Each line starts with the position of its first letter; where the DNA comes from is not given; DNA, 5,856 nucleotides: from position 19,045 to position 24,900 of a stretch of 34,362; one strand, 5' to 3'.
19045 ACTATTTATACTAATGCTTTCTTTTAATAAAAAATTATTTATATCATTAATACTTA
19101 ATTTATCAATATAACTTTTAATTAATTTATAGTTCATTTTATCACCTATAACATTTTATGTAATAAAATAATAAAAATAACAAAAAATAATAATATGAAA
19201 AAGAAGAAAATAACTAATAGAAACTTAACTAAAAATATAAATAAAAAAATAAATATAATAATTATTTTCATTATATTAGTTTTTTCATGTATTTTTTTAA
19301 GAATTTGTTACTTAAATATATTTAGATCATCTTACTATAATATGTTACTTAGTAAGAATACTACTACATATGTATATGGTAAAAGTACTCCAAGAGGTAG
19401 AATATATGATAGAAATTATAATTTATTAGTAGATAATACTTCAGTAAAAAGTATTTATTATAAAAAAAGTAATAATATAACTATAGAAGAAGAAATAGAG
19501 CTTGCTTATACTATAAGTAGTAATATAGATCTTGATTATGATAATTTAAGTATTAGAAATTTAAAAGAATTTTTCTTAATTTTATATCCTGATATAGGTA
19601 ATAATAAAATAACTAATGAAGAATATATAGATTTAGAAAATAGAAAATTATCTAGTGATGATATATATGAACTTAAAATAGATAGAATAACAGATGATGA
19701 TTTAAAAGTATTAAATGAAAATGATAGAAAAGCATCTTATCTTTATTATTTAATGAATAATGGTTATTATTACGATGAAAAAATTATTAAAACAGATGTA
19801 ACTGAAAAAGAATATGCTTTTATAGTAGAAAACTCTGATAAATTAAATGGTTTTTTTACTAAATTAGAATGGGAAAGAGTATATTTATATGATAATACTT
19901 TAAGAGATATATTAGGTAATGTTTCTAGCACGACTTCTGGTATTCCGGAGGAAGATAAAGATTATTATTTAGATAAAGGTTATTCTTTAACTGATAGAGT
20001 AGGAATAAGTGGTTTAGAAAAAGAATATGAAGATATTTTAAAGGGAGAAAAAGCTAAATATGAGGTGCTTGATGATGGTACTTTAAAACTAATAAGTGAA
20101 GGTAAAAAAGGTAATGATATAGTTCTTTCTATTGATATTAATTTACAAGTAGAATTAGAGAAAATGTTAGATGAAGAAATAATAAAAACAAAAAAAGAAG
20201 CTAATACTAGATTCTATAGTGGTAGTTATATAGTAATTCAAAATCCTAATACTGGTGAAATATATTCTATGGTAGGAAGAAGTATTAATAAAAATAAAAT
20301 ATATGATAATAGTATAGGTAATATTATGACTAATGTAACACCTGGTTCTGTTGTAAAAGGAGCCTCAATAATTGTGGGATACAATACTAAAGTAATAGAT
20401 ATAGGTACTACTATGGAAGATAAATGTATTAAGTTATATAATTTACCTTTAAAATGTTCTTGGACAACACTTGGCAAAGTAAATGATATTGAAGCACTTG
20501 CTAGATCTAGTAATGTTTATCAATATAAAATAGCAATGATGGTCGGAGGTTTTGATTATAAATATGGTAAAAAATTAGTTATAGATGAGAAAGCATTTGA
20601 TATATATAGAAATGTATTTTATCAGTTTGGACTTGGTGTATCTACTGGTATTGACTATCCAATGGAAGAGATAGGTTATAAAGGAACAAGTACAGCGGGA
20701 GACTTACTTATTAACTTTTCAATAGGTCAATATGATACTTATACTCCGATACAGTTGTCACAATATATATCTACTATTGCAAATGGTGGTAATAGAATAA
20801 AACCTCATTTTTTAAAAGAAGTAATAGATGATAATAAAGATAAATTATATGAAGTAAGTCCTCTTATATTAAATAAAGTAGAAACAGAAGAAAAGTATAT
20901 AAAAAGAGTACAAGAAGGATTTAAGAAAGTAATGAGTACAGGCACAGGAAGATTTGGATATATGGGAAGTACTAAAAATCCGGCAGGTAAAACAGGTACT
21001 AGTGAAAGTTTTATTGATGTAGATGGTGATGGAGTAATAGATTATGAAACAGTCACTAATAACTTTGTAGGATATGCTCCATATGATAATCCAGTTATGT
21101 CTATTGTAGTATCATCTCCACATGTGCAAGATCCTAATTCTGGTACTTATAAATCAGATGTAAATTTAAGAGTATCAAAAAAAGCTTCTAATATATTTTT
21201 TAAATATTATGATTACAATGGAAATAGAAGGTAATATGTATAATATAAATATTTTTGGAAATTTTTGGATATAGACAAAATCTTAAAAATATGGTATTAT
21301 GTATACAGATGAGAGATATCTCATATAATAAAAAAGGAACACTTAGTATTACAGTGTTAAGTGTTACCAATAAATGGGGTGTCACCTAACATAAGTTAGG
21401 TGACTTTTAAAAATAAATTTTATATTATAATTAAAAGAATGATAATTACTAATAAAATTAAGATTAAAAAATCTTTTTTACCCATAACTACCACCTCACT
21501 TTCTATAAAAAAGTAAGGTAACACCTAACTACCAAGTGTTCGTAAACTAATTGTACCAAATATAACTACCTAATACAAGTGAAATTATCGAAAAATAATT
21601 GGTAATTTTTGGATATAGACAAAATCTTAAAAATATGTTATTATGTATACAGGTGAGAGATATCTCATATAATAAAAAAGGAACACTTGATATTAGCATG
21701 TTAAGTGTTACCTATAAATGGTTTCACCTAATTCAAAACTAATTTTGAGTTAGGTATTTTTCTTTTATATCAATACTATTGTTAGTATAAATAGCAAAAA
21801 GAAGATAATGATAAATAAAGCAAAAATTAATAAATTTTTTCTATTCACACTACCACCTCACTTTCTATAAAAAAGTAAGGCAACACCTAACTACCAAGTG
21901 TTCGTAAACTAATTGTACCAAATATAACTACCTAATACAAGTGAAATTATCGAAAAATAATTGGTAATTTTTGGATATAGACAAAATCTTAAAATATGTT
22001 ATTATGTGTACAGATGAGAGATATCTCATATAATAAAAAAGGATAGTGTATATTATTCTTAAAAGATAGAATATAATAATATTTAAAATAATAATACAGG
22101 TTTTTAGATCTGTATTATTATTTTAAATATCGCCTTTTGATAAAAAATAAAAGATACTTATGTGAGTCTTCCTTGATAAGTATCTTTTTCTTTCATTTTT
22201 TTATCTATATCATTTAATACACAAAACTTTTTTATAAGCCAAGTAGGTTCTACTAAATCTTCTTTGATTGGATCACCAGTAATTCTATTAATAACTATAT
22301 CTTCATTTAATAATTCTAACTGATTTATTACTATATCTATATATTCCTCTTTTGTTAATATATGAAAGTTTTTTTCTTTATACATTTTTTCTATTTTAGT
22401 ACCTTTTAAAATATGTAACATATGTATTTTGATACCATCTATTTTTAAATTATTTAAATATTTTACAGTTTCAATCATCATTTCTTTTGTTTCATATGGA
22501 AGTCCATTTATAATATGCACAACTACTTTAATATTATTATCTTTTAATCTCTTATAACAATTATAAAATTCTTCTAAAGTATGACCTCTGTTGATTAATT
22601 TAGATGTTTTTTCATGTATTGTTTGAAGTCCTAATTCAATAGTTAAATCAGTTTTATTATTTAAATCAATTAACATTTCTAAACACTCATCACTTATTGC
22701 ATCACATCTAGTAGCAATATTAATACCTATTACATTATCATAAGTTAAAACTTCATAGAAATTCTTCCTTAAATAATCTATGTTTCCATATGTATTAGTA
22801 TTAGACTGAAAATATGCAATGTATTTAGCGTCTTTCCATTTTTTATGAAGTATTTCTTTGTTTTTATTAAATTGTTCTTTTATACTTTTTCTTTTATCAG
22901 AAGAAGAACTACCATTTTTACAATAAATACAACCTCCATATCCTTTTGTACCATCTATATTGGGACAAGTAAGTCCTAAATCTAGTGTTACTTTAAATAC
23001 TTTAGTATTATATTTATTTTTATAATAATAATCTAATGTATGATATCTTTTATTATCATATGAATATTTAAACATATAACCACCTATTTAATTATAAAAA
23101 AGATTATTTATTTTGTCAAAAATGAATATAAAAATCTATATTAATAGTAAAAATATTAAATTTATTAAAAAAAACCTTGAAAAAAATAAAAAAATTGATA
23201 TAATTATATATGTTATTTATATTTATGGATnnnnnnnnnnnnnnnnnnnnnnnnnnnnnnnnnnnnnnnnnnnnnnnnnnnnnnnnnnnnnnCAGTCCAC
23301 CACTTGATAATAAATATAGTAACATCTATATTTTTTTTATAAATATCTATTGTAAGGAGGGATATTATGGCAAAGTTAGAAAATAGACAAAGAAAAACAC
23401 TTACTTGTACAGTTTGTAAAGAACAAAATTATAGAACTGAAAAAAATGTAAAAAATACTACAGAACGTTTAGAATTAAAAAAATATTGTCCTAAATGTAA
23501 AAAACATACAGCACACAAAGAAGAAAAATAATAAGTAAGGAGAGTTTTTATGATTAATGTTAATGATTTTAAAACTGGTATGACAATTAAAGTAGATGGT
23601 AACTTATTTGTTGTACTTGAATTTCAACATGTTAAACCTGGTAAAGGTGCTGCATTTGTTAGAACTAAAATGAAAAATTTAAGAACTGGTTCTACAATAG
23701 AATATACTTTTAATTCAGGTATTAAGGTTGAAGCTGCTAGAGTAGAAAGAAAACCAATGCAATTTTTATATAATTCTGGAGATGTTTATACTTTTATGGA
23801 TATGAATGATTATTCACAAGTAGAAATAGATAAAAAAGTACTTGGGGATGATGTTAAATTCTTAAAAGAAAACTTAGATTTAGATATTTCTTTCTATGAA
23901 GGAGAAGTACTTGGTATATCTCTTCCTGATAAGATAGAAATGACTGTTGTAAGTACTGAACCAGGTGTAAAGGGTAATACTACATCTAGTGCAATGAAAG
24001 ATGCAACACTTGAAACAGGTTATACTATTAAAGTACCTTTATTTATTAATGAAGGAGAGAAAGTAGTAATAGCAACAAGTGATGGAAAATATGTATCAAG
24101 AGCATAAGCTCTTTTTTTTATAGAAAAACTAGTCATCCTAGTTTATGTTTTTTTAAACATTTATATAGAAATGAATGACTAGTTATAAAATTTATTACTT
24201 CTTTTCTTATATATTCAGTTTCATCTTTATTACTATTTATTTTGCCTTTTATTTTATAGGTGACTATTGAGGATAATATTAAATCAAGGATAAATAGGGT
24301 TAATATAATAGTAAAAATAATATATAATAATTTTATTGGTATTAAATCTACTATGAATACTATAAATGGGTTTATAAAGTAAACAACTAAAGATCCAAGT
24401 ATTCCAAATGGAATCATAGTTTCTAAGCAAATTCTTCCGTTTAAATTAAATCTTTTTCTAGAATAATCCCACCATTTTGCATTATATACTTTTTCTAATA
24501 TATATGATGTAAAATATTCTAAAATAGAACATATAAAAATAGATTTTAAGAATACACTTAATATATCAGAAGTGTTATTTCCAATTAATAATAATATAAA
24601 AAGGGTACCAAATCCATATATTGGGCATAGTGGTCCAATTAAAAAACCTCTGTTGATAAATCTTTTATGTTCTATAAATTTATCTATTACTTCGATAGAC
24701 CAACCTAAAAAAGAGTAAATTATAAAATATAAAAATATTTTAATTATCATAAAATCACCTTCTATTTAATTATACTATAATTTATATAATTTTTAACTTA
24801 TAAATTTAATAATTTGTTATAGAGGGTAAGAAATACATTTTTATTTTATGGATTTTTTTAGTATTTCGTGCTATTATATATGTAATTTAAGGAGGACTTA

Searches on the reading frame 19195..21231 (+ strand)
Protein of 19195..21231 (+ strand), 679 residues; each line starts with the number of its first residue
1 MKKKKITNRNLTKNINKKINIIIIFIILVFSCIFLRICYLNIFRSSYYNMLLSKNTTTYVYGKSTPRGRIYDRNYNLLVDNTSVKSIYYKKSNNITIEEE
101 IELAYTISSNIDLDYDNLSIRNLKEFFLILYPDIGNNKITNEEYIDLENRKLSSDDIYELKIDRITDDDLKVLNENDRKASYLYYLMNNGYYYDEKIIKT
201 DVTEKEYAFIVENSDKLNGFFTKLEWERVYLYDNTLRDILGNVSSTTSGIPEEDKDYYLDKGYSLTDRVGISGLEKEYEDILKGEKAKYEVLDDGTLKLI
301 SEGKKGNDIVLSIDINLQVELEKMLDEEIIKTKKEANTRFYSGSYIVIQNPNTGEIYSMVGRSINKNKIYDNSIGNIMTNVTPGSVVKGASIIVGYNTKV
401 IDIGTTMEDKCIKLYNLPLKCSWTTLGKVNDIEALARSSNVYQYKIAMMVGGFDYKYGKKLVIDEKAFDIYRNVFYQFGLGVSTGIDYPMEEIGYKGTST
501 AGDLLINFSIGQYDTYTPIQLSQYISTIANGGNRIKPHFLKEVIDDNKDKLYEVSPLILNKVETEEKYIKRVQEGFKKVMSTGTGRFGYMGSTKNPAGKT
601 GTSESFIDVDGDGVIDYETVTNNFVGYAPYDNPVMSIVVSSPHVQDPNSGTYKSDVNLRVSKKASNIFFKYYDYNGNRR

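Call 22: search_protein_families(library=pfam, proteins=[window:19195-21231:+], max_evalue=0.001)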
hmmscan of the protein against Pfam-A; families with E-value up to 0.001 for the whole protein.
window:19195-21231:+ (679 aa): 2 families
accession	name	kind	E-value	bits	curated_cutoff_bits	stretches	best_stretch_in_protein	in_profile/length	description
PF00905.27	Transpeptidase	-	5.4e-45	154.3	22.1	1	345-651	2-288/299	Penicillin binding protein transpeptidase domain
PF03717.20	PBP_dimer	-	2.5e-31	109.9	24.4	1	65-292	4-168/180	Penicillin-binding Protein dimerisation domain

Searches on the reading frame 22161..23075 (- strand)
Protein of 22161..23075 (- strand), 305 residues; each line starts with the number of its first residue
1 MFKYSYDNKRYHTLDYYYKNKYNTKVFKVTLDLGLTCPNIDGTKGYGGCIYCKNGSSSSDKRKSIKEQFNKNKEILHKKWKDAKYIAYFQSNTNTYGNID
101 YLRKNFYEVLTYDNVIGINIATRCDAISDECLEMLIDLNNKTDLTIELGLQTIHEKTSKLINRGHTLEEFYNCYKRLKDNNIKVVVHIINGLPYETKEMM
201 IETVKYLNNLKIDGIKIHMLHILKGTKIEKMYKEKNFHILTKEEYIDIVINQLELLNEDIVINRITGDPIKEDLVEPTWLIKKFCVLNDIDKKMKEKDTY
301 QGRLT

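Call 22: search_protein_families(library=pfam, proteins=[window:22161-23075:-], max_evalue=0.001)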
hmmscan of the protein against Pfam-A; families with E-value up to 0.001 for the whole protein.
window:22161-23075:- (305 aa): 2 families
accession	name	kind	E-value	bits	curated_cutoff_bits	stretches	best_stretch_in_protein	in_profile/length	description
PF16199.10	Radical_SAM_C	-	1.6e-29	102.2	31.9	1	212-296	1-85/85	Radical_SAM C-terminal domain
PF04055.27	Radical_SAM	-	9.8e-19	68.6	29.5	1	48-207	10-166/166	Radical SAM superfamily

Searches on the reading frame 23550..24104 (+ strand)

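Call 23: search_protein_families(library=pfam, proteins=[window:23550-24104:+], max_evalue=0.001)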
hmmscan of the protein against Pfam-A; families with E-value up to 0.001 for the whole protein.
window:23550-24104:+ (185 aa): 3 families
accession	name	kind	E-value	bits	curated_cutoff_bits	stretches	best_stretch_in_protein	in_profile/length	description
PF08207.18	EFP_N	-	2.8e-28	98.1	23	1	4-60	2-58/58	Elongation factor P (EF-P) KOW-like domain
PF09285.17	Elong-fact-P_C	-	9.5e-26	89.7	25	1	129-184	1-56/56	Elongation factor P, C-terminal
PF01132.26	EFP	-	5.9e-22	77.8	27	1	68-121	1-54/54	Elongation factor P (EF-P) OB domain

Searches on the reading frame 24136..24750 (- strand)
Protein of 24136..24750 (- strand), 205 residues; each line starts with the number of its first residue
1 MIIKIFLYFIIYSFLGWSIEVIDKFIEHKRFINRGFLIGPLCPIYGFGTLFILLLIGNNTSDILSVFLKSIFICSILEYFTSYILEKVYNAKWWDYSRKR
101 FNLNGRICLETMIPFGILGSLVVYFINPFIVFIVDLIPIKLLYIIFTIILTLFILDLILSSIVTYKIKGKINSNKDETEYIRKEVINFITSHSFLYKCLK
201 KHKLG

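Call 23: search_protein_families(library=pfam, proteins=[window:24136-24750:-], max_evalue=0.001)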
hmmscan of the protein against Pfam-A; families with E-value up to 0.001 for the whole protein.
window:24136-24750:- (205 aa): 1 family
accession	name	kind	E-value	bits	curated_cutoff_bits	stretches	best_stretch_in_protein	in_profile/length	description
PF06541.16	ABC_trans_CmpB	-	1.3e-49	168.7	25.9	1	7-160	1-150/151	Putative ABC-transporter type IV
